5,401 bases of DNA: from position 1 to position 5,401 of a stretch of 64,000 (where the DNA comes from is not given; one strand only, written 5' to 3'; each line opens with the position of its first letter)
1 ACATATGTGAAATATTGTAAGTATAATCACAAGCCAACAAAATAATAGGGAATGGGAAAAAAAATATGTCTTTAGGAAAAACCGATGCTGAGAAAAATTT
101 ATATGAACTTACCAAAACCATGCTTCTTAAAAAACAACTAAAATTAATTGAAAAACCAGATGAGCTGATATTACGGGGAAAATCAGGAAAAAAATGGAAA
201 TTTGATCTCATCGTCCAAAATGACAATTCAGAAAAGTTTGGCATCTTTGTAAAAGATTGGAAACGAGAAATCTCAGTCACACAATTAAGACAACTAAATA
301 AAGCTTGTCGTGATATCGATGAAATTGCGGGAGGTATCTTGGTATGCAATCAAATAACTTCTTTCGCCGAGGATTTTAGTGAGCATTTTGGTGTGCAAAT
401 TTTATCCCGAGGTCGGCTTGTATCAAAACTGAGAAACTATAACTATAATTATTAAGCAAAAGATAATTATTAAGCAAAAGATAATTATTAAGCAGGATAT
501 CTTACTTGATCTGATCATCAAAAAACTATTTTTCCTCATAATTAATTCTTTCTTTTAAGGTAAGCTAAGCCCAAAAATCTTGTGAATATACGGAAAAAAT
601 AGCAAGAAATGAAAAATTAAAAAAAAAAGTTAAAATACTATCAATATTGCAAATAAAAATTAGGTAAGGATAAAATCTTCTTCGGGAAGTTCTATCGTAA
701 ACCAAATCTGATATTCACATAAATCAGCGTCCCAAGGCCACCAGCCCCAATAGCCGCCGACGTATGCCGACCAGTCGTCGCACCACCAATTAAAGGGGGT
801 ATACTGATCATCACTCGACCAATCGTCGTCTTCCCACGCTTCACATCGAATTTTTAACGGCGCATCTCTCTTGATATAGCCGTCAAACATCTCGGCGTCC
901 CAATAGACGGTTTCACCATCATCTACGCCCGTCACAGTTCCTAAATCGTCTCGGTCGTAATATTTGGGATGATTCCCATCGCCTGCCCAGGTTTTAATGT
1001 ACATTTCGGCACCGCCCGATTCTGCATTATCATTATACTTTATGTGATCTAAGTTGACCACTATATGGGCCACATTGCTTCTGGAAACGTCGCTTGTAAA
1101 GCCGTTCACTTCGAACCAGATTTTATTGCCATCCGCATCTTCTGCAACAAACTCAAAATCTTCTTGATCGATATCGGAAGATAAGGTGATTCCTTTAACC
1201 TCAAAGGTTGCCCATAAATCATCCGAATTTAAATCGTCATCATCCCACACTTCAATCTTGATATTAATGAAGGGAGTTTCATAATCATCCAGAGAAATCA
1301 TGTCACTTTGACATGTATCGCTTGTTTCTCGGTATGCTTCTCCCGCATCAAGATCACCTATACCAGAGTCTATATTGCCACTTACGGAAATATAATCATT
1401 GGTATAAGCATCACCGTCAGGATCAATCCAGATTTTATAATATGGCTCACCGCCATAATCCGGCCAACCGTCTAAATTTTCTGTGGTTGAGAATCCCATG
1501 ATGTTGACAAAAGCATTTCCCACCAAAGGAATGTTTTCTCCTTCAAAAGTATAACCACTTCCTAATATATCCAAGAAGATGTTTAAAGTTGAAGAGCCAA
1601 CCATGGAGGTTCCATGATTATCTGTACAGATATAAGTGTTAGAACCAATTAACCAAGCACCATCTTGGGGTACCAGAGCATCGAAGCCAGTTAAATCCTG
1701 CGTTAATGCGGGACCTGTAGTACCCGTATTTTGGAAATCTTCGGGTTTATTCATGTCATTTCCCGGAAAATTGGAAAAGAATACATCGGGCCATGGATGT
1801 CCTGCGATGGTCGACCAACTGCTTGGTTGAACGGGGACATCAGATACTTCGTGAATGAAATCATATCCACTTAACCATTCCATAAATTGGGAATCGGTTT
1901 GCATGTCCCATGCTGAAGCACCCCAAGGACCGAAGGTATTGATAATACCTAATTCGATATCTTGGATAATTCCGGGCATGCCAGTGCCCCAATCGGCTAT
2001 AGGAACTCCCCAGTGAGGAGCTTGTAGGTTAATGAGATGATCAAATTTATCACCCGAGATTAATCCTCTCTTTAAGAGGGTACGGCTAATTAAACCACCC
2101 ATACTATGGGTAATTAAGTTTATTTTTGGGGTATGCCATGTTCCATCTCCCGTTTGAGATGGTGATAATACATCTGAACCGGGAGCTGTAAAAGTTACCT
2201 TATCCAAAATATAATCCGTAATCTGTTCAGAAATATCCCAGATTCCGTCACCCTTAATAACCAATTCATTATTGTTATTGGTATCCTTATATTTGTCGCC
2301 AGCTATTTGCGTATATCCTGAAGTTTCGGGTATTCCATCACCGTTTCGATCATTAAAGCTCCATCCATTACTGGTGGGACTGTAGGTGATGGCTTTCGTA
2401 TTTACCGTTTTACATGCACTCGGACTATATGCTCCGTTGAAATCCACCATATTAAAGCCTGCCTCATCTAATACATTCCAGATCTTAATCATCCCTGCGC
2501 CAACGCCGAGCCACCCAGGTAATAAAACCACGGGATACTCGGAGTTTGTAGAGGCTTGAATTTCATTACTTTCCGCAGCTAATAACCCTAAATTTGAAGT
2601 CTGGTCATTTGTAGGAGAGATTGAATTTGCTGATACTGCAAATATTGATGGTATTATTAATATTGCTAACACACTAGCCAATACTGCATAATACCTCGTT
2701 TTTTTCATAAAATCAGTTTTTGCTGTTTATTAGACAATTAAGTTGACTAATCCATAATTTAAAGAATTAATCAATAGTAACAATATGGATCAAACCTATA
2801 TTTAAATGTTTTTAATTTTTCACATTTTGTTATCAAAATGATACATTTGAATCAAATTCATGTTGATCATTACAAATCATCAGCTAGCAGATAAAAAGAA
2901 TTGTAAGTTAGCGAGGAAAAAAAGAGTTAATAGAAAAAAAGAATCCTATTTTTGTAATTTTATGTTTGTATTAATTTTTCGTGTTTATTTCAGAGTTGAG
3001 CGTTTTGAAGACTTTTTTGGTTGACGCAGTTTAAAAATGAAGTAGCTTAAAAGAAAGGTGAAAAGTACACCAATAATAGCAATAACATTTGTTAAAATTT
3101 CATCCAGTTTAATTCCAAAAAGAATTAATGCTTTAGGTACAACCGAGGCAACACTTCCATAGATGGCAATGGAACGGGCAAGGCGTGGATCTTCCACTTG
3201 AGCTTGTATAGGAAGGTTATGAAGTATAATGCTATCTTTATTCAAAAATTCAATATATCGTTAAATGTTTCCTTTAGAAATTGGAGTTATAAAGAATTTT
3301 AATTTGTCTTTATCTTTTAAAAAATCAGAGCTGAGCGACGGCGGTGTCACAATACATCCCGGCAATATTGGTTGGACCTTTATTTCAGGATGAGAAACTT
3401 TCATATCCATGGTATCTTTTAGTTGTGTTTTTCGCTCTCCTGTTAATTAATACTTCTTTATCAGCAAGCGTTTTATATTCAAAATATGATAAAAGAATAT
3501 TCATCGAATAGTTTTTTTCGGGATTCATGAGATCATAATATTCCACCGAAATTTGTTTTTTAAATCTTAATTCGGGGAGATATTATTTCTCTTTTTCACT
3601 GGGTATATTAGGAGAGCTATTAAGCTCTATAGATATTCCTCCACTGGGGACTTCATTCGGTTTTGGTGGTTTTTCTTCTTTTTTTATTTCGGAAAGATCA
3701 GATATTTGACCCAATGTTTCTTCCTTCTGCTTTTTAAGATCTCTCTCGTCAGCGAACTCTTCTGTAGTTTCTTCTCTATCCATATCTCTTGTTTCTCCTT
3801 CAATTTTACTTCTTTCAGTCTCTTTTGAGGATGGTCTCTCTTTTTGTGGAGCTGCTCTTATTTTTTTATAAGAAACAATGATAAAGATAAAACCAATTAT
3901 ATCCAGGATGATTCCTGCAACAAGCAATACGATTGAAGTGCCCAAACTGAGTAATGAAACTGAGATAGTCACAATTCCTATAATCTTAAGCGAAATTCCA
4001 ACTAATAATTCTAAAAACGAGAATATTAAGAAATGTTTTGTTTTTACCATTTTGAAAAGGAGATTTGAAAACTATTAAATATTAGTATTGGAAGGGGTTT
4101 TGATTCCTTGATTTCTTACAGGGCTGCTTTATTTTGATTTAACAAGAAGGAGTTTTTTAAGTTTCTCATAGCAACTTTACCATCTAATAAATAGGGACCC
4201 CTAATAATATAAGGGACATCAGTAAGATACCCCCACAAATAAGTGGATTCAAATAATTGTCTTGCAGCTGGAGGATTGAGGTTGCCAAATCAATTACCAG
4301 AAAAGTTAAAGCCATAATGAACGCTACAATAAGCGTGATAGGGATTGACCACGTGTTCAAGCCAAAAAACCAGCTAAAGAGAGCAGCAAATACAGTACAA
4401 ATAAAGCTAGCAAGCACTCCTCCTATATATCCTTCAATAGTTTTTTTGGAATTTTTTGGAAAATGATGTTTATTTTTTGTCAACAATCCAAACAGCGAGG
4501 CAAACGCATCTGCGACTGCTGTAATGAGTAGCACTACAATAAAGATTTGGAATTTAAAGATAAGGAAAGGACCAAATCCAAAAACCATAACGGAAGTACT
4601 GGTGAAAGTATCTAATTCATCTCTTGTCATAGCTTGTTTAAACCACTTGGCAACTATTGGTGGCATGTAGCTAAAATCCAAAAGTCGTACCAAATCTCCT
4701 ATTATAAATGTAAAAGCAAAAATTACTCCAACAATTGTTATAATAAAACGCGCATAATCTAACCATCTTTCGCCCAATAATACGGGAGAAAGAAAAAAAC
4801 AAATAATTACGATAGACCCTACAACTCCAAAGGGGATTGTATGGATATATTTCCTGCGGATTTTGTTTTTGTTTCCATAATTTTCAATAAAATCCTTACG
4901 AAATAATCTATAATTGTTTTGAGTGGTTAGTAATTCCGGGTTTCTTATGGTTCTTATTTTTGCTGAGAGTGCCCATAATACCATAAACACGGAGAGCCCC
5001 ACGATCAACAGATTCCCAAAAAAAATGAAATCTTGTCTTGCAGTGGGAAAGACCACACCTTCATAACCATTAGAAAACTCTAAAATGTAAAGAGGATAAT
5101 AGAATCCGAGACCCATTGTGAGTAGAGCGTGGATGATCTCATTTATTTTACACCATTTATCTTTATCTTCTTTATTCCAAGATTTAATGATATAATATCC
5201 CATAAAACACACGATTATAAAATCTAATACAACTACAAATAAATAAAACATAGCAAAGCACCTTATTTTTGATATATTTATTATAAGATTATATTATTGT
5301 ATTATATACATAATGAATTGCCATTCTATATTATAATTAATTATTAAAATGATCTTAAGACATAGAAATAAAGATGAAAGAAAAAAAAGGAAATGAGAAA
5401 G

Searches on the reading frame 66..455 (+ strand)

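Call 12: search_protein_families(library=pfam, proteins=[window:66-455:+], max_evalue=0.01)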
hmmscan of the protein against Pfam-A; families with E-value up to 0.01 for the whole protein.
window:66-455:+ (129 aa): 2 families
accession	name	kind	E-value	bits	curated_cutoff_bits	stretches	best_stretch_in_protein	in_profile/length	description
PF04471.18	Mrr_cat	-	6e-06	26.8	21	1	43-120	33-113/115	Restriction endonuclease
PF02362.26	B3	-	0.0018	18.6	30.1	1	25-68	27-69/101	B3 DNA binding domain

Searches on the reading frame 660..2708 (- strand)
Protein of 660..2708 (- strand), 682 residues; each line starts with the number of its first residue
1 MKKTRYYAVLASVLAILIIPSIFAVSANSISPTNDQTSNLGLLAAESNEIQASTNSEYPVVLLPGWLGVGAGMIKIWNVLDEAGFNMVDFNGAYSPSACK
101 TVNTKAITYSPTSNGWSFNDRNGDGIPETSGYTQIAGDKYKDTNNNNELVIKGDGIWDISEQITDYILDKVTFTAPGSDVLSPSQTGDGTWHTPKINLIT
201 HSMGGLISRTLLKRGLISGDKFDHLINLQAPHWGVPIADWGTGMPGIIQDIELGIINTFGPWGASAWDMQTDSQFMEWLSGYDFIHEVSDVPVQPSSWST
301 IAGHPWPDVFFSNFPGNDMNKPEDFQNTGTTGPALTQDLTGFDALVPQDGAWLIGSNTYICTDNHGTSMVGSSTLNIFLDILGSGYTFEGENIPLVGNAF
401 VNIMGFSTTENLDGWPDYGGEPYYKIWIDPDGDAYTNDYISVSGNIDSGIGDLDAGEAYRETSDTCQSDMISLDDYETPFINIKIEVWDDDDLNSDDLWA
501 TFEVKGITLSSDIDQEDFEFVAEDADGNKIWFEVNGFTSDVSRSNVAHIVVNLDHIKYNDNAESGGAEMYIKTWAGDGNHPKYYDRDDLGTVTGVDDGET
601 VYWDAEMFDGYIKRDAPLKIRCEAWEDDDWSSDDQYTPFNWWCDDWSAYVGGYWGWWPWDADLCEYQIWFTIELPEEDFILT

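Call 12: search_protein_families(library=pfam, proteins=[window:660-2708:-], max_evalue=0.01)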
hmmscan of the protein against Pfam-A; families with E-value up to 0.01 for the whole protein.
window:660-2708:- (682 aa): 2 families
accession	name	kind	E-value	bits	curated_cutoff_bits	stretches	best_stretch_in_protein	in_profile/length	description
PF07819.20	PGAP1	-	1.3e-05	25.6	24.3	1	193-237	90-134/233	PGAP1-like alpha/beta domain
PF00561.26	Abhydrolase_1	-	0.01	16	25.8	0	194-234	69-106/245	alpha/beta hydrolase fold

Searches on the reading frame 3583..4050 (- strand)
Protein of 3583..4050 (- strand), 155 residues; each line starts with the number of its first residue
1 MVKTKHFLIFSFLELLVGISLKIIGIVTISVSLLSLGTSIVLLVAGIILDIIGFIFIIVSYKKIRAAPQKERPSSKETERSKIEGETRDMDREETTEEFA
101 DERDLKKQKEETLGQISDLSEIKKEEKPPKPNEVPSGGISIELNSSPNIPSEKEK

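Call 12: search_protein_families(library=pfam, proteins=[window:3583-4050:-], max_evalue=0.01)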
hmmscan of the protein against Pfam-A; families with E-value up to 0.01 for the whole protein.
window:3583-4050:- (155 aa): 1 family
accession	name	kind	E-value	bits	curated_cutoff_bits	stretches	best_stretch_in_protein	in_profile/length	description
PF24871.1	Piezo_TM1-24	-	0.0084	15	28.8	1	28-114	82-168/682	Piezo TM1-24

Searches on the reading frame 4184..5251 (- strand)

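Call 12: search_protein_families(library=pfam, proteins=[window:4184-5251:-], max_evalue=0.01)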
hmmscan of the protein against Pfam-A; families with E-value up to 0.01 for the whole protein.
window:4184-5251:- (355 aa): 1 family
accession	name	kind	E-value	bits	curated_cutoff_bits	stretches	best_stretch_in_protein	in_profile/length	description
PF01148.25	CTP_transf_1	-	2.2e-05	24.9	24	1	141-327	78-224/264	Cytidylyltransferase family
